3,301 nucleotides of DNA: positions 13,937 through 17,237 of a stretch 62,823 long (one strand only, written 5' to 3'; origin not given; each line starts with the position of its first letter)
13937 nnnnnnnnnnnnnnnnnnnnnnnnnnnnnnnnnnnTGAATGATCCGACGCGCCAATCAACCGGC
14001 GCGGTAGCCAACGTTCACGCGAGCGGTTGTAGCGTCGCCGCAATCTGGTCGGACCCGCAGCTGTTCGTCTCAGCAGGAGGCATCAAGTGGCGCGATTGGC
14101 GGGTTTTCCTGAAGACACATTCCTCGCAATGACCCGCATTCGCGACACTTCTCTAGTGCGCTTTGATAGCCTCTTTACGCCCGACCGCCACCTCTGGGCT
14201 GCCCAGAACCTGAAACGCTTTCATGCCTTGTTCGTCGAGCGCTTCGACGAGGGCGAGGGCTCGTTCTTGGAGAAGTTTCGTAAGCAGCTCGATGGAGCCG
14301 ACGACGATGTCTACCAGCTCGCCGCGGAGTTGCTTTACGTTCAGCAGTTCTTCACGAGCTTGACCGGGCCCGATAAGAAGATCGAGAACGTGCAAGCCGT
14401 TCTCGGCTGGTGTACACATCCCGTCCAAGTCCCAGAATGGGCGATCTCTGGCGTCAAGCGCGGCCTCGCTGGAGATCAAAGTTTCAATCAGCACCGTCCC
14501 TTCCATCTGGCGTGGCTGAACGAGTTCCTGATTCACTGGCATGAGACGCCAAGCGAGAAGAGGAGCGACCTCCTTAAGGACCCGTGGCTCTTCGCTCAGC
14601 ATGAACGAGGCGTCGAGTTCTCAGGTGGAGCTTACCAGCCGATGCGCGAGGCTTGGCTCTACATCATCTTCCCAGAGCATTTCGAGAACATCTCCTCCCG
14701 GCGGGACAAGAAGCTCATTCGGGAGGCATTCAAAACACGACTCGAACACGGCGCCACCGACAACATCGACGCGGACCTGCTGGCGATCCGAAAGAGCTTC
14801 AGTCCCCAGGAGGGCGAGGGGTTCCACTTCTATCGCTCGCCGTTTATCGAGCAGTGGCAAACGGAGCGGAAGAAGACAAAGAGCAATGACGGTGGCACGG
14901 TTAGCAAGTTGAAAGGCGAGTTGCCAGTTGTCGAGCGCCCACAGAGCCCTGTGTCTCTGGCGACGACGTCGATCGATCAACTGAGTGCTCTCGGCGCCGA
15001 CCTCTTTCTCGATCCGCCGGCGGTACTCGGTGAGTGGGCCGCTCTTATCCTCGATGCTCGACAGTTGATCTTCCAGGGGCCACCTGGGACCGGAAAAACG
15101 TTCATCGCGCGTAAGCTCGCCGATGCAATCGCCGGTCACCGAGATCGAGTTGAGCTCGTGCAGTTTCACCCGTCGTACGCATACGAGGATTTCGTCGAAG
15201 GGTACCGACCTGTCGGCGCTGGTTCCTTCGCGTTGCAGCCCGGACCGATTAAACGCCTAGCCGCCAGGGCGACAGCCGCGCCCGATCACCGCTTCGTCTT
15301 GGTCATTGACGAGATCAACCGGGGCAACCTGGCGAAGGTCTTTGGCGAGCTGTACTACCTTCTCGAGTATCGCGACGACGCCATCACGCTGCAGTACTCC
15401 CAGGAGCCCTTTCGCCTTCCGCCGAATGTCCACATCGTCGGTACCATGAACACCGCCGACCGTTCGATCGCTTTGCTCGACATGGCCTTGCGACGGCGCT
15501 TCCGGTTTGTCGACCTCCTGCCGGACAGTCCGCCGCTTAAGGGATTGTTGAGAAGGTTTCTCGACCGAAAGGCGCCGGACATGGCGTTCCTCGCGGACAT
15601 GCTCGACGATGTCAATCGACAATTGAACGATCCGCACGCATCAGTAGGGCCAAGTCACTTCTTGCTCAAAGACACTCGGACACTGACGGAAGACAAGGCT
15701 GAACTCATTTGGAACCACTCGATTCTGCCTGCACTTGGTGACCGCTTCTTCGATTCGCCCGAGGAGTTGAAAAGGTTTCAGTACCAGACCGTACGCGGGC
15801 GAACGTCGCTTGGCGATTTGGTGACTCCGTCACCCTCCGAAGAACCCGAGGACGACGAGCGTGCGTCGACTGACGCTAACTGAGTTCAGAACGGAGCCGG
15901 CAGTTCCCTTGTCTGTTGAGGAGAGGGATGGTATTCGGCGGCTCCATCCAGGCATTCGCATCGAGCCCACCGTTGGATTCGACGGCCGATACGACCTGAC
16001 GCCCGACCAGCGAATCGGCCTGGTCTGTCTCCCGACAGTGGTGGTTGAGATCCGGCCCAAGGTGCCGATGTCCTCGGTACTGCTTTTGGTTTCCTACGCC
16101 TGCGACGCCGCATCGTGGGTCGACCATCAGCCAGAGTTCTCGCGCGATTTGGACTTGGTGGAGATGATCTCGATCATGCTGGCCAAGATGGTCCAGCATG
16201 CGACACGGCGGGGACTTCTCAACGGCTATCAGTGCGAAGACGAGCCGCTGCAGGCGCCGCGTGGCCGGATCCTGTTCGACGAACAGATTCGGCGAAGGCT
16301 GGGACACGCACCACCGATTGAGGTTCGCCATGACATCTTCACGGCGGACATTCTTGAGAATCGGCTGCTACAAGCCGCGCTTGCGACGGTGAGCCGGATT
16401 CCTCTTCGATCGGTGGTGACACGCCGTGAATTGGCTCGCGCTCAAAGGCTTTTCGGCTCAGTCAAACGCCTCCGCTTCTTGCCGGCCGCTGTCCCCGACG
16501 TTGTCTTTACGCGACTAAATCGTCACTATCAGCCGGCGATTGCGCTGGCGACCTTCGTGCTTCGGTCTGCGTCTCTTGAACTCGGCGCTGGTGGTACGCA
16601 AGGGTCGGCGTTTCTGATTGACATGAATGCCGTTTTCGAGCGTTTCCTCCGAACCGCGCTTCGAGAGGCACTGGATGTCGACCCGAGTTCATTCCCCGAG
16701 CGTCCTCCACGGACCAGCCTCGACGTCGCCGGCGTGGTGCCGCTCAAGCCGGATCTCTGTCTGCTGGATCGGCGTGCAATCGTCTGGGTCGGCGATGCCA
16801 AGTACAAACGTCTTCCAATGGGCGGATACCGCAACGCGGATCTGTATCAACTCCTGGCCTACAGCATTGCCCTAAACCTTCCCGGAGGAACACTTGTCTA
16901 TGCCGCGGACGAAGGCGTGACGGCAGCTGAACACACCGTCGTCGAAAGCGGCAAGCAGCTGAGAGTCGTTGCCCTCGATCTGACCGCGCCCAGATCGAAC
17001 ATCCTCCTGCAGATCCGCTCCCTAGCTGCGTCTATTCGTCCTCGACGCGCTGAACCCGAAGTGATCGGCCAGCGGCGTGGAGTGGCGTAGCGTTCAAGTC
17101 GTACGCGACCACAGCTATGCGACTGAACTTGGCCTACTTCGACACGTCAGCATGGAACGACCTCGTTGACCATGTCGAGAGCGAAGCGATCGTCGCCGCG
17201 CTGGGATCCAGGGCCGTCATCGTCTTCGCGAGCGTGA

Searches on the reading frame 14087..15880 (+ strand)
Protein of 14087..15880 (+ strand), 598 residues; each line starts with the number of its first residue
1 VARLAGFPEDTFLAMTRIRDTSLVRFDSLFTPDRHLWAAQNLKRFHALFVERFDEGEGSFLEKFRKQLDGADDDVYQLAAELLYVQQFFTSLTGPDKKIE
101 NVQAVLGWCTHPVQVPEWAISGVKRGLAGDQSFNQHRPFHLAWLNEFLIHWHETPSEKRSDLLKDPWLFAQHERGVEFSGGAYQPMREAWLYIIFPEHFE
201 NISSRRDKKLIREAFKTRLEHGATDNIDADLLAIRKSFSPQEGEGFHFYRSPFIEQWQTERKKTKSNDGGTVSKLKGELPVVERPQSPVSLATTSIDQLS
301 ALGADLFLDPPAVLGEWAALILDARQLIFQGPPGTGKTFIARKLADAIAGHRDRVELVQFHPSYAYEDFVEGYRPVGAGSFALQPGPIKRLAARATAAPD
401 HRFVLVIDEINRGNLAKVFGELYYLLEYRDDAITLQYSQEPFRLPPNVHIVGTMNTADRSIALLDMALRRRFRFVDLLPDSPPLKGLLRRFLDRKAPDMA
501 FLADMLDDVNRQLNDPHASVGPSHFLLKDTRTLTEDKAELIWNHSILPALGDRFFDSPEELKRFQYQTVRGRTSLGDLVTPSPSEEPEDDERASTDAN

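Call 4: search_protein_families(library=pfam, proteins=[window:14087-15880:+], max_evalue=0.01)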
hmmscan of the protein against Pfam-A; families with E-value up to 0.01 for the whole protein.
window:14087-15880:+ (598 aa): 7 families
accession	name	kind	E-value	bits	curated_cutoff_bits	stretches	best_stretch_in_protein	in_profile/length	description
PF07728.20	AAA_5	-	7.4e-22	78.3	22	1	327-472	2-139/139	AAA domain (dynein-related subfamily)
PF00004.35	AAA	-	8.2e-07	30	21.2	1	328-473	2-124/131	ATPase family associated with various cellular activities (AAA)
PF13401.12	AAA_22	-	0.00013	22.7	27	1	327-428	8-110/130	AAA domain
PF07726.17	AAA_3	-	0.00064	20.1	27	1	327-459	2-115/131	ATPase family associated with various cellular activities (AAA)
PF13191.12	AAA_16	-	0.0014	19.6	32.6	0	330-361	30-52/167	AAA ATPase domain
PF01078.27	Mg_chelatase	-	0.0027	17.6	20.3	0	326-349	24-47/207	Magnesium chelatase, subunit ChlI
PF05729.18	NACHT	-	0.0066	16.7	26.7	0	325-358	1-37/167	NACHT domain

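Call 5: search_protein_families(library=padloc, proteins=[window:14087-15880:+], max_evalue=0.01)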
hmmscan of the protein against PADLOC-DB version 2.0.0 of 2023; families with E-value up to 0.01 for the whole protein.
window:14087-15880:+ (598 aa): 8 families
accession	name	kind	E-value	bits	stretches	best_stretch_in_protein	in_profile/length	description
PDLC03547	REase_II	-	2.7e-16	57.3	2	328-428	268-373/585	Type II restriction enzyme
PDLC03448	REase_II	-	3.4e-12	43.3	2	385-476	605-720/857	Type II restriction enzyme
PDLC04140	mad8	-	7.7e-06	23.6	1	325-395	28-70/314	mads_8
PDLC02196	IetA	-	0.00049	17.6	0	324-347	122-145/374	-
PDLC00915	TRIP13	-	0.00051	17.5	1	328-352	67-91/302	TRIP13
PDLC03920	MkoA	-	0.0039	13.5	1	328-348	635-655/1112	-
PDLC04547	PDC-M26A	-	0.0045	13.6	0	312-435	320-438/724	-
PDLC04232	IetA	-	0.0061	14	0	326-348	118-140/330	-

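Call 6: search_protein_families(library=ncbifam, proteins=[window:14087-15880:+], max_evalue=0.01)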
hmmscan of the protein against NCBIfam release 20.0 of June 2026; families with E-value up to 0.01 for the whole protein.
window:14087-15880:+ (598 aa): 5 families
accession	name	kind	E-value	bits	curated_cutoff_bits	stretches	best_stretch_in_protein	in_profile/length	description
NF008457.0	PRK11331.1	equivalog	5.6e-45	153.9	637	1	324-510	194-386/459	5-methylcytosine-specific restriction enzyme subunit McrB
TIGR03922.1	T7SS_EccA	equivalog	0.00018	20.2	466.65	1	324-350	312-338/557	type VII secretion AAA-ATPase EccA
NF038214.1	IS21_help_AAA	equivalog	0.0011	18.7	200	1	323-358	89-124/232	IS21-like element helper ATPase IstB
NF042959.1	IteA_antiphage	equivalog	0.0078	15.4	510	0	324-347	125-148/367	anti-phage ATPase IteA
NF009881.0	PRK13341.1-2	equivalog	0.0084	14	651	0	326-350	54-78/736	AAA family ATPase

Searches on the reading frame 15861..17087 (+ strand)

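Call 4: search_protein_families(library=pfam, proteins=[window:15861-17087:+], max_evalue=0.01)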
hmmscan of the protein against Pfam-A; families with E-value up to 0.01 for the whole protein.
window:15861-17087:+ (409 aa): 1 family
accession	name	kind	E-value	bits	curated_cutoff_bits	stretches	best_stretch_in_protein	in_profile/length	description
PF10117.15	McrBC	-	1.3e-54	185.8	23.9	1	48-348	3-318/318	McrBC 5-methylcytosine restriction system component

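Call 5: search_protein_families(library=padloc, proteins=[window:15861-17087:+], max_evalue=0.01)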
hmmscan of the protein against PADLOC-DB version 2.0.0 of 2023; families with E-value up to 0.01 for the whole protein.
window:15861-17087:+ (409 aa): 0 families

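Call 6: search_protein_families(library=ncbifam, proteins=[window:15861-17087:+], max_evalue=0.01)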
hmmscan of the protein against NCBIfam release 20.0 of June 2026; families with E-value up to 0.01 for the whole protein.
window:15861-17087:+ (409 aa): 1 family
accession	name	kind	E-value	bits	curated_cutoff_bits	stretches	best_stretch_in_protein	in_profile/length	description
NF007277.0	PRK09736.1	equivalog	1.8e-27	96.4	338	1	66-389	5-348/353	5-methylcytosine-specific restriction endonuclease system specificity protein McrC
